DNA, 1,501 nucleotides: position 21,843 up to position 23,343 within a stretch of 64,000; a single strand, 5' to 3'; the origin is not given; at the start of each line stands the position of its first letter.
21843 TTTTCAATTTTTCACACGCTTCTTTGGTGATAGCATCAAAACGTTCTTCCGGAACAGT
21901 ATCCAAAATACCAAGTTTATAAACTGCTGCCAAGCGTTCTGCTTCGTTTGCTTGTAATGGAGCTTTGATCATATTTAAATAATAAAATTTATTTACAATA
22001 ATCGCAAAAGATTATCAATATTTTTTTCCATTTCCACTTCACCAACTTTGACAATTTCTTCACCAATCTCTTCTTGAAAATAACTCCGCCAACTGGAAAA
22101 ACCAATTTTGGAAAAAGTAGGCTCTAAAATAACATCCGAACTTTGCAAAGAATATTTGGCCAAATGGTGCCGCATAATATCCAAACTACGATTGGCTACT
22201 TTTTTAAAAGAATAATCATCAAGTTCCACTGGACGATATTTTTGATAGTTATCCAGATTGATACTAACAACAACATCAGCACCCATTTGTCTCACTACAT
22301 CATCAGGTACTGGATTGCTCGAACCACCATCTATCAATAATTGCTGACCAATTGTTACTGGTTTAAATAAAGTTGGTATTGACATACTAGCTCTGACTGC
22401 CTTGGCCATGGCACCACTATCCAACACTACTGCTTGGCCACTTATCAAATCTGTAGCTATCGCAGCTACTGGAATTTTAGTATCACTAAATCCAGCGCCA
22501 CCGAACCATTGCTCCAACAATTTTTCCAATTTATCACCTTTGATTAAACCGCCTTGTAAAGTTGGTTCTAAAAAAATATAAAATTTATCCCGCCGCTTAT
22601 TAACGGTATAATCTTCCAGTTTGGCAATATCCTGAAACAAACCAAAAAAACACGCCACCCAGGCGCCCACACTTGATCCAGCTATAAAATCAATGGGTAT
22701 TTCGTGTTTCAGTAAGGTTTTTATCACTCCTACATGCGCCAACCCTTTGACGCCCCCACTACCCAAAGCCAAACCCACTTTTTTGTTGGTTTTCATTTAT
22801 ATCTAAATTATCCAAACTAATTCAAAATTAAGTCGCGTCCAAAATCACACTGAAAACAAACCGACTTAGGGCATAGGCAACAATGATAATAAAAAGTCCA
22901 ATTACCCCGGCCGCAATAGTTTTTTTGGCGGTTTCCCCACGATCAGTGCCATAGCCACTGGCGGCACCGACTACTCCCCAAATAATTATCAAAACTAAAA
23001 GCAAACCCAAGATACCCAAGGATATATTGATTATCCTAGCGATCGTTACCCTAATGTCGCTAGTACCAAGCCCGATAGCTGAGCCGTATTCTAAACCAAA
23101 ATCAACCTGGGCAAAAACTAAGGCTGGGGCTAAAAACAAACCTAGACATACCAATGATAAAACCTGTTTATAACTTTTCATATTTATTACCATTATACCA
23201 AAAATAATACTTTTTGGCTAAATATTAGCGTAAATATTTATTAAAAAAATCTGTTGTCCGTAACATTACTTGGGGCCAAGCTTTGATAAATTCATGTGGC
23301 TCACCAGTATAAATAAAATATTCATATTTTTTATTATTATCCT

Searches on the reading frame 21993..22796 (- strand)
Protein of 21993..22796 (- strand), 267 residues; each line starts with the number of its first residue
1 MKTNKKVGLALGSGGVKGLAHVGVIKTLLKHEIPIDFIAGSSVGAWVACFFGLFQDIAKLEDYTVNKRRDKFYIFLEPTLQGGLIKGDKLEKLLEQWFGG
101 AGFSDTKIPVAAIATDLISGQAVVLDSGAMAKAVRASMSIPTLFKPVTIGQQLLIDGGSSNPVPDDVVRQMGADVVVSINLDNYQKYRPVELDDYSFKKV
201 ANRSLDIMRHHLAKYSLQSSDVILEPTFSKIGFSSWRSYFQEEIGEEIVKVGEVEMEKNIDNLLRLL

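Call 3: search_protein_families(library=pfam, proteins=[window:21993-22796:-], max_evalue=0.01)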
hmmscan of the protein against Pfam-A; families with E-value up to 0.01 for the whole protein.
window:21993-22796:- (267 aa): 1 family
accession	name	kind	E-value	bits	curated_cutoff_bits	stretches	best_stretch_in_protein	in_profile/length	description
PF01734.28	Patatin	-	4.2e-30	105.8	27.7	1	9-164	1-186/191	Patatin-like phospholipase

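Call 4: search_protein_families(library=ncbifam, proteins=[window:21993-22796:-], max_evalue=0.01)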
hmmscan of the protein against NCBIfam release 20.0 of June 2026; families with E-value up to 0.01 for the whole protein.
window:21993-22796:- (267 aa): 4 families
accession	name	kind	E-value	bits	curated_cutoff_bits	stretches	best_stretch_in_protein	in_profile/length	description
NF007623.0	PRK10279.1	equivalog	5.2e-34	117.8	272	1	4-187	3-186/301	patatin-like phospholipase RssA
NF043045.1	T4SS_VpdC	equivalog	3.6e-08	31.9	1000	1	12-52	311-353/880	Dot/Icm T4SS effector VpdC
NF041079.1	CBASS_lipase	equivalog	0.00038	19.8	200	1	9-125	4-130/317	CBASS cGAMP-activated phospholipase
NF053870.1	DS2_1_antiphage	equivalog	0.0011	18.3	400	1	9-127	3-120/299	anti-phage phospholipase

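Call 5: search_protein_families(library=padloc, proteins=[window:21993-22796:-], max_evalue=0.01)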
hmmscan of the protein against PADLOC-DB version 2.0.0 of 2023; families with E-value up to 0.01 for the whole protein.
window:21993-22796:- (267 aa): 3 families
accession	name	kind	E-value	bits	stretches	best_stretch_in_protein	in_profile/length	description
PDLC00758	Effector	-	2.1e-08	31.8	1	9-158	9-182/331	Phospholipase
PDLC00755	Effector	-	9.4e-06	23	1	9-127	14-131/311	Phospholipase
PDLC00757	Effector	-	4.6e-05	20.9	1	9-158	13-187/331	Phospholipase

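Call 26: search_solved_structures(query=window:21993-22796:-, max_evalue=0.001, show_alignments=1)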
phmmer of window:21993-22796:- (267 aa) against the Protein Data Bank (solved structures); distinct sequences matched with E-value up to 0.001: 5.
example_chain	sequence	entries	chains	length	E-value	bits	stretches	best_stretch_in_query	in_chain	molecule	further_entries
5fqu_A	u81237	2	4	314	7.1e-31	110.9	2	83-234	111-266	PATATIN-LIKE PROTEIN, PLPD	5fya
9wn0_A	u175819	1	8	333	0.00014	24.8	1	9-128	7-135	Patatin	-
9wn1_A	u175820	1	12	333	0.00014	24.8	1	9-128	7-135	Patatin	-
9kh6_A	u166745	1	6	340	0.00014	24.7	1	9-128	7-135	Patatin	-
9kh7_A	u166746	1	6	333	0.00042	23.2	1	9-126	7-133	CBASS cGAMP-activated phospholipase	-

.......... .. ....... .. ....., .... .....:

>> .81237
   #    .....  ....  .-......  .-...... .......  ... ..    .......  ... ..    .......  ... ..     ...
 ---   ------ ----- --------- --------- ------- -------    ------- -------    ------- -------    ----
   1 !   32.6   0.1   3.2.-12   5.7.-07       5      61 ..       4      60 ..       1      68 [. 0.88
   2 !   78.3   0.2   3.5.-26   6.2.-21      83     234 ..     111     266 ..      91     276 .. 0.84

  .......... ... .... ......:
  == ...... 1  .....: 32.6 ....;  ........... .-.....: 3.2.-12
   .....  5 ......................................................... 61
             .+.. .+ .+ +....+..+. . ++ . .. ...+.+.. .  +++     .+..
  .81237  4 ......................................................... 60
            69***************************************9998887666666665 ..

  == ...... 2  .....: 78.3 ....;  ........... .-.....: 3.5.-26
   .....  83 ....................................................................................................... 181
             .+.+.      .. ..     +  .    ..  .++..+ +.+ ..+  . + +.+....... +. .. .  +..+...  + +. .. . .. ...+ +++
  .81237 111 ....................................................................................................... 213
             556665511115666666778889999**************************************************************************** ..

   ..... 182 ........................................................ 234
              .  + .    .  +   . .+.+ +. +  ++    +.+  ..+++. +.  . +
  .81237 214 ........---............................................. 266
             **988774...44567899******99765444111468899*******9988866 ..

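Call 31: find_homologous_proteins(query=window:21993-22796:-)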
Query window:21993-22796:- (267 aa): 1418 proteins with E <= 0.001 among 2924 candidates; the best 120 are listed.
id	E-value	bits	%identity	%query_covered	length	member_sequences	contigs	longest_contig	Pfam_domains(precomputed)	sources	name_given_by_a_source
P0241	4.5e-168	575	98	100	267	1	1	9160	PF01734.28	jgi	-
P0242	2.9e-167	573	97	100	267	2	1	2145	PF01734.28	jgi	-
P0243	2.4e-151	520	85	100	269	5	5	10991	PF01734.28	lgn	-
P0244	1.6e-150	518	87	100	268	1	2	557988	PF01734.28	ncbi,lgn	-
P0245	3.0e-150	517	85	100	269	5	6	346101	PF01734.28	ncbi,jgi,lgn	-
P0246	1.7e-149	514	85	100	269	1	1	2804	PF01734.28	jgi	jgi:NTE family protein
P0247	1.2e-135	469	77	100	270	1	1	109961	PF01734.28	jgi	jgi:NTE family protein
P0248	8.8e-132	456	75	100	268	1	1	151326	PF01734.28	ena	-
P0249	1.7e-128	446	74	100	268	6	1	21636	PF01734.28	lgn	-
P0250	2.9e-116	406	67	96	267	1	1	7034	PF01734.28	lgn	-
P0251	4.7e-112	392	65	99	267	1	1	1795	PF01734.28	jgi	-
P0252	1.3e-107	377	61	100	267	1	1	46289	PF01734.28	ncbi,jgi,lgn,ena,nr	ncbi:patatin-like phospholipase family protein [Patescibacteria group bacterium]|nr:patatin-like pho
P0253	1.1e-102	361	58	100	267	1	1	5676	PF01734.28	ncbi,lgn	-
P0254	1.7e-100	354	58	100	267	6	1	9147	PF01734.28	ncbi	ncbi:MAG: patatin-like phospholipase family protein [Candidatus Komeilibacteria bacterium]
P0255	3.7e-99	350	58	99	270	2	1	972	PF01734.28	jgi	-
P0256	4.7e-96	339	57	100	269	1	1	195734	PF01734.28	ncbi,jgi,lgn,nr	ncbi:MAG: patatin-like phospholipase family protein [Patescibacteria group bacterium]|jgi:NTE family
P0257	5.3e-96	339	58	100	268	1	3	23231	PF01734.28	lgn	-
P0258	5.7e-96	339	58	100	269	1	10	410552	PF01734.28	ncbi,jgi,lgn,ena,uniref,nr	ncbi:MAG: phospholipase, patatin family protein [Candidatus Nomurabacteria bacterium GW2011_GWE1_32_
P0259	1.2e-95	338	58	100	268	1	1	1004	PF01734.28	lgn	-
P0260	3.2e-95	337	57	100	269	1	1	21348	PF01734.28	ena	-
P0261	1.5e-94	334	55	100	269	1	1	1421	PF01734.28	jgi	jgi:NTE family protein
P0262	3.6e-94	333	58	93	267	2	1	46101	PF01734.28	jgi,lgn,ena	-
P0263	4.1e-94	333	55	100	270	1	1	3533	PF01734.28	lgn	-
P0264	8.0e-94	332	58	100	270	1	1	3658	PF01734.28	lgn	-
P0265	2.1e-93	331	55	100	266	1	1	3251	PF01734.28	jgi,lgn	jgi:NTE family protein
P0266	2.2e-93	331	57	100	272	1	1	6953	PF01734.28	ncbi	-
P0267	2.2e-93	331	56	98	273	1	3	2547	PF01734.28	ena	-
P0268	3.7e-93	330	56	100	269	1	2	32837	PF01734.28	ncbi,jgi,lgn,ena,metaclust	metaclust:\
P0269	9.0e-93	329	57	99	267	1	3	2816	PF01734.28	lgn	-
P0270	8.8e-92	325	57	99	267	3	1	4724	PF01734.28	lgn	-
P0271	1.2e-91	325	56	100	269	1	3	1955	PF01734.28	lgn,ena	-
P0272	1.3e-91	325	54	100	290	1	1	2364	PF01734.28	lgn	-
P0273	3.6e-91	323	55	99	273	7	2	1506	PF01734.28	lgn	-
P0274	6.5e-91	322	55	97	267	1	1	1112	PF01734.28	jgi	-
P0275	1.3e-90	322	54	99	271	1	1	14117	PF01734.28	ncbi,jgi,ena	ncbi:MAG: patatin-like phospholipase family protein [Patescibacteria group bacterium]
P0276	2.0e-90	321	55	100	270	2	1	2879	PF01734.28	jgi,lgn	-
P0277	3.0e-90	320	52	100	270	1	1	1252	PF01734.28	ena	-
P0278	3.1e-90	320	53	100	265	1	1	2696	PF01734.28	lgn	-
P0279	4.8e-90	320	54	98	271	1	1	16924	PF01734.28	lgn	-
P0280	1.7e-89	318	53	100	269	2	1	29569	PF01734.28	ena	-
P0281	2.1e-89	318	53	97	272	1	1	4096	PF01734.28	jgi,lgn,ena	-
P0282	3.0e-89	317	55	100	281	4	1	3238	PF01734.28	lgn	-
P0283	3.1e-89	317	55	100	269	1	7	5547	PF01734.28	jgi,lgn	-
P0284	3.6e-89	317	54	100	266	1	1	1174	PF01734.28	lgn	-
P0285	4.6e-89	316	55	97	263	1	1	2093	PF01734.28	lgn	-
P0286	5.3e-89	316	56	99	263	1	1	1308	PF01734.28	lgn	-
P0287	1.7e-88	315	55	99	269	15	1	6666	PF01734.28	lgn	-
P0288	8.2e-88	312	54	97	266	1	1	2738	PF01734.28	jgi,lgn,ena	-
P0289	8.9e-88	312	53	100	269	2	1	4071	PF01734.28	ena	-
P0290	2.3e-87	311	53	100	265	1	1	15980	PF01734.28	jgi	jgi:NTE family protein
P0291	2.4e-87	311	52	100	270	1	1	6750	PF01734.28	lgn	-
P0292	3.1e-87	310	52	100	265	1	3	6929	PF01734.28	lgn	-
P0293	5.2e-87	310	54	97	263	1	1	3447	PF01734.28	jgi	jgi:NTE family protein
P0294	7.5e-87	309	53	94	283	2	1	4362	PF01734.28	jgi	-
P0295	8.1e-87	309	54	96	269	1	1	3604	PF01734.28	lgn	-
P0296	1.4e-86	308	49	100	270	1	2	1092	PF01734.28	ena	-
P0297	2.3e-86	308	54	99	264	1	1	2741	PF01734.28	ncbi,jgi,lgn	ncbi:MAG: patatin-like phospholipase family protein [Candidatus Gracilibacteria bacterium]|jgi:NTE f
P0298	2.9e-86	307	53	100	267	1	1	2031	PF01734.28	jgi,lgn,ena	-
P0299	5.8e-86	306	54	100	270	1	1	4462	PF01734.28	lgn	-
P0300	6.2e-86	306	53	99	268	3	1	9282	PF01734.28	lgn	-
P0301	7.2e-86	306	54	100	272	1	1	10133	PF01734.28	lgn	-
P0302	7.9e-86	306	53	99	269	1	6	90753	PF01734.28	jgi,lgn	-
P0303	9.1e-86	306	52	100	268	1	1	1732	PF01734.28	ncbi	-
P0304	1.0e-85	305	52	98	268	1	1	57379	PF01734.28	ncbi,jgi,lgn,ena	ncbi:MAG: patatin-like phospholipase family protein [Candidatus Buchananbacteria bacterium]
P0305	1.5e-85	305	51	99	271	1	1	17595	PF01734.28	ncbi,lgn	-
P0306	1.7e-85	305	54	99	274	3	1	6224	PF01734.28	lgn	-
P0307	2.0e-85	305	52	100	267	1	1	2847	PF01734.28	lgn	-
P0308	2.7e-85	304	53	97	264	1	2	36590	PF01734.28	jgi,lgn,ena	jgi:NTE family protein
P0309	3.2e-85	304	50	99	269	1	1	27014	PF01734.28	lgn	-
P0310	4.1e-85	303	50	100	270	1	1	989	PF01734.28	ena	-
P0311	1.0e-84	302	50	100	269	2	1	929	PF01734.28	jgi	jgi:NTE family protein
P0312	1.1e-84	302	55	93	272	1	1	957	PF01734.28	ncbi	-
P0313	1.2e-84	302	53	99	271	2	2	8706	PF01734.28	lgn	-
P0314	1.5e-84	302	51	100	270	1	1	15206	PF01734.28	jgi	-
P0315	2.1e-84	301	53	99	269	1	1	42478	PF01734.28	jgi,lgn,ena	-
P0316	2.2e-84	301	53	100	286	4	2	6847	PF01734.28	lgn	-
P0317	2.2e-84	301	52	100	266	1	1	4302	PF01734.28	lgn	-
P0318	2.4e-84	301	49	100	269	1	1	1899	PF01734.28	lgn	-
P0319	2.8e-84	301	53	97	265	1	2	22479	PF01734.28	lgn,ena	-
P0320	3.1e-84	301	52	100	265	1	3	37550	PF01734.28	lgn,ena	-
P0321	3.8e-84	300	52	99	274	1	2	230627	PF01734.28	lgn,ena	-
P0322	5.4e-84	300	51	99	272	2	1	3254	PF01734.28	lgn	-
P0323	6.1e-84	300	51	100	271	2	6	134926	PF01734.28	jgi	jgi:NTE family protein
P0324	6.3e-84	300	49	100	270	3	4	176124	PF01734.28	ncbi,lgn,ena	-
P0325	7.1e-84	299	52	98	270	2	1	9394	PF01734.28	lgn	-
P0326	7.8e-84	299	52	99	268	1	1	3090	PF01734.28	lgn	-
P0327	9.1e-84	299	54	99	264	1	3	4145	PF01734.28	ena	-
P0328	1.0e-83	299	52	100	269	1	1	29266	PF01734.28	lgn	-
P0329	1.2e-83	299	49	99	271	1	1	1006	PF01734.28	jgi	jgi:NTE family protein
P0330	1.8e-83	298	51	99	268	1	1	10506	PF01734.28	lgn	-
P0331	2.9e-83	297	50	97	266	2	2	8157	PF01734.28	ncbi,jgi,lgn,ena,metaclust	metaclust:\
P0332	3.1e-83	297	48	100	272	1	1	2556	PF01734.28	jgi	jgi:NTE family protein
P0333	3.9e-83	297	51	100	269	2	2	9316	PF01734.28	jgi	-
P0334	5.4e-83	297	51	100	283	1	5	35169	PF01734.28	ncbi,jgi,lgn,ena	-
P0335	6.1e-83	296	53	98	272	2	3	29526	PF01734.28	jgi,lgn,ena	-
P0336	9.0e-83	296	53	90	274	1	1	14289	PF01734.28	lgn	-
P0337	1.2e-82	295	49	100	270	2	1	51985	PF01734.28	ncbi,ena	-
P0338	1.2e-82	295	50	100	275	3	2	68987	PF01734.28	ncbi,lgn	-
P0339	1.2e-82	295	51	100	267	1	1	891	PF01734.28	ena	-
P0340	1.7e-82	295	49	100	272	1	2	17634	PF01734.28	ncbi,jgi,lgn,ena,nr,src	ncbi:MAG TPA: patatin-like phospholipase family protein [Patescibacteria group bacterium]|nr:patatin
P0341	1.8e-82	295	51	97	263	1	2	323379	PF01734.28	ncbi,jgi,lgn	ncbi:MAG: patatin-like phospholipase family protein [Patescibacteria group bacterium]|jgi:NTE family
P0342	2.0e-82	295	51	99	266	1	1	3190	PF01734.28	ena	-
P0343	2.1e-82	295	53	99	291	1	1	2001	PF01734.28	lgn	-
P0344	2.5e-82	294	50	100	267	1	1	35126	PF01734.28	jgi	jgi:NTE family protein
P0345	2.7e-82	294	55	94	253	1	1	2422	PF01734.28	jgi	-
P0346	3.1e-82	294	52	100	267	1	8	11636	PF01734.28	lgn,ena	-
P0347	5.8e-82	293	51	99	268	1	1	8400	PF01734.28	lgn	-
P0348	9.5e-82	292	52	96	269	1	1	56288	PF01734.28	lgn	-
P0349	1.1e-81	292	51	99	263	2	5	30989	PF01734.28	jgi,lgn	-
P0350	1.3e-81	292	50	100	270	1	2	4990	PF01734.28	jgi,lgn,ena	-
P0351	1.9e-81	291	51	100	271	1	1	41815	PF01734.28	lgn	-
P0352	2.0e-81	291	51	100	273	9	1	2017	PF01734.28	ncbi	-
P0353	2.2e-81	291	51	99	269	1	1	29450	PF01734.28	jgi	-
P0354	2.2e-81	291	50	99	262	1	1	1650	PF01734.28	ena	-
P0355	2.9e-81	291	51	93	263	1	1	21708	PF01734.28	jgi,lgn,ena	-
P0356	3.5e-81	291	52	100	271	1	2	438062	PF01734.28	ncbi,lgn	-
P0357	3.7e-81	291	49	100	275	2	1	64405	PF01734.28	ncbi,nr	ncbi:MAG: patatin-like phospholipase family protein [Deltaproteobacteria bacterium]|nr:patatin-like 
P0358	3.7e-81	291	50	99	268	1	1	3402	PF01734.28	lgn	-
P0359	3.8e-81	290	51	99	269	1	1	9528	PF01734.28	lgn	-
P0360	3.9e-81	290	50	99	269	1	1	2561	PF01734.28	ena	-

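Call 34: find_encoding_contigs(protein=P0248, flank=5000, max_places=1)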
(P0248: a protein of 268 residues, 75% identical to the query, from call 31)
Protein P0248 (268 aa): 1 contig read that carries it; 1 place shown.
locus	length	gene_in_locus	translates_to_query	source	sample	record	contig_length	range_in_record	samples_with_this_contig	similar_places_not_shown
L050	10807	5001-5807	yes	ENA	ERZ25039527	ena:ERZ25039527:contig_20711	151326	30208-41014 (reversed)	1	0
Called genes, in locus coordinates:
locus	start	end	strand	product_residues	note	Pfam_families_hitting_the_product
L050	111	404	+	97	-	PF01425:Amidase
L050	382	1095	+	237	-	PF01425:Amidase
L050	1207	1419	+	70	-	-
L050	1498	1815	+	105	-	-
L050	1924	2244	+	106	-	PF00890:FAD_binding_2 (weak), PF01266:DAO (weak), PF07992:Pyr_redox_2 (weak), PF13450:NAD_binding_8 (weak)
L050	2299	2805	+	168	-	PF07992:Pyr_redox_2, PF13738:Pyr_redox_3, PF00070:Pyr_redox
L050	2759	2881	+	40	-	-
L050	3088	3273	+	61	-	-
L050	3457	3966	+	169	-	PF13462:Thioredoxin_4, PF01323:DSBA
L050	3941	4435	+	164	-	PF01790:LGT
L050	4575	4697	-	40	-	-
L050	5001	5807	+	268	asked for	PF01734:Patatin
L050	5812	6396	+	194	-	PF01928:CYTH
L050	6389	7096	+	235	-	PF01988:VIT1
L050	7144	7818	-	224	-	-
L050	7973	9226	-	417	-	-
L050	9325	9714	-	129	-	-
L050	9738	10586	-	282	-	-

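Call 35: find_encoding_contigs(protein=P0252, flank=5000, max_places=1)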
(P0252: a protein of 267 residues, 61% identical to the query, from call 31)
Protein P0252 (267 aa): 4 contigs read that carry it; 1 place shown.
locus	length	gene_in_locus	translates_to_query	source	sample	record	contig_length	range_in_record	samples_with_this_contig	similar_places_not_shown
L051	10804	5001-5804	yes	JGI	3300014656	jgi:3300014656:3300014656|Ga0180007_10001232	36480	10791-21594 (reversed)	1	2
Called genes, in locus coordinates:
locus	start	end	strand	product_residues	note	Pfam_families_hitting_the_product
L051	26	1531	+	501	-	PF26128:Gad2 (weak), PF01743:PolyA_pol, PF12627:PolyA_pol_RNAbd (faint), PF01966:HD (weak), PF13735:tRNA_NucTran2_2 (weak)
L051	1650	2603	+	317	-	PF01479:S4, PF00849:PseudoU_synth_2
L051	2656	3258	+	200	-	PF00625:Guanylate_kin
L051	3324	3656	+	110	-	PF01245:Ribosomal_L19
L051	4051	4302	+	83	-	-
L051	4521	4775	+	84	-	PF01541:GIY-YIG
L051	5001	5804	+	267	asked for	PF01734:Patatin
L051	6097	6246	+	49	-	-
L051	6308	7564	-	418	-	PF27218:MJ0043_C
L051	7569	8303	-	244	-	PF00483:NTP_transferase, PF01128:IspD, PF02348:CTP_transf_3, PF12804:NTP_transf_3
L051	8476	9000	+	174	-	-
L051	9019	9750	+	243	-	-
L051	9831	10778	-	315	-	PF01116:F_bP_aldolase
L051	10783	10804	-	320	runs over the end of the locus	PF03320:FBPase_glpX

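Call 36: find_encoding_contigs(protein=P0258, flank=5000, max_places=2)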
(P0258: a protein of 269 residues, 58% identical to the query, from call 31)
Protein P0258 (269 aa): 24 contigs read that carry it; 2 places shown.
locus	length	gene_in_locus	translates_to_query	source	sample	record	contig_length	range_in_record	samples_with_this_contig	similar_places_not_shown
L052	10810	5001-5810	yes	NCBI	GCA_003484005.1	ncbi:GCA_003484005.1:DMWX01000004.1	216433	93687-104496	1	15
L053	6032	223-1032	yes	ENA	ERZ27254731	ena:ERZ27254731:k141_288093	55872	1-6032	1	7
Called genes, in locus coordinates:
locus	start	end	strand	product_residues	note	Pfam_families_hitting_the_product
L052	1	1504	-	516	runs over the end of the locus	PF00239:Resolvase, PF07508:Recombinase, PF13408:Zn_ribbon_recom (weak)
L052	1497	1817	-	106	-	-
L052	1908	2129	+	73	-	PF12844:HTH_19, PF13560:HTH_31, PF13413:HTH_25 (weak), PF01381:HTH_3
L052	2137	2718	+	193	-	-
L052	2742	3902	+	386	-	PF01789:PsbP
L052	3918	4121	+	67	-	-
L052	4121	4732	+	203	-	-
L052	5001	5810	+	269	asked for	PF01734:Patatin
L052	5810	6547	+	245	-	PF01509:TruB_N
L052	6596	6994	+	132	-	PF07883:Cupin_2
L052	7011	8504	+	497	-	PF11074:DUF2779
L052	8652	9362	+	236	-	PF01409:tRNA-synt_2d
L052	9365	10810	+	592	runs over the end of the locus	PF03483:B3_4, PF03484:B5, PF17759:tRNA_synthFbeta (weak), PF03147:FDX-ACB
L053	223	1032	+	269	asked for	PF01734:Patatin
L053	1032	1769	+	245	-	PF01509:TruB_N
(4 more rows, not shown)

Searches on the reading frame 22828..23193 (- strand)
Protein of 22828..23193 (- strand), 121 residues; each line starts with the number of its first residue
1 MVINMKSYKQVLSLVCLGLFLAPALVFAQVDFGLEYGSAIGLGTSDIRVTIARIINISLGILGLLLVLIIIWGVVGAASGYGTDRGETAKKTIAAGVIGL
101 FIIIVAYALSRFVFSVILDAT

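Call 3: search_protein_families(library=pfam, proteins=[window:22828-23193:-], max_evalue=0.01)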
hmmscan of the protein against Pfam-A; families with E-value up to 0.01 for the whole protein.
window:22828-23193:- (121 aa): 1 family
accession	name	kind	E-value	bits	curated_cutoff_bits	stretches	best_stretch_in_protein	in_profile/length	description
PF18895.5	T4SS_pilin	-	2.1e-06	28.1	26.6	1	46-112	4-70/71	Type IV secretion system pilin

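Call 4: search_protein_families(library=ncbifam, proteins=[window:22828-23193:-], max_evalue=0.01)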
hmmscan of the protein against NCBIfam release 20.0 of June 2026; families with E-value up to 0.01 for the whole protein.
window:22828-23193:- (121 aa): 1 family
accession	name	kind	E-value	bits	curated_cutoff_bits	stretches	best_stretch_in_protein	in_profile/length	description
NF045849.1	ICE_MMCAP2_0565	equivalog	6.1e-05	22.6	40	1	47-116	9-79/80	Mbov_0395 family pilin-like conjugal transfer protein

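Call 5: search_protein_families(library=padloc, proteins=[window:22828-23193:-], max_evalue=0.01)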
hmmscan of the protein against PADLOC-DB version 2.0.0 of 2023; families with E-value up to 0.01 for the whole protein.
window:22828-23193:- (121 aa): 0 families
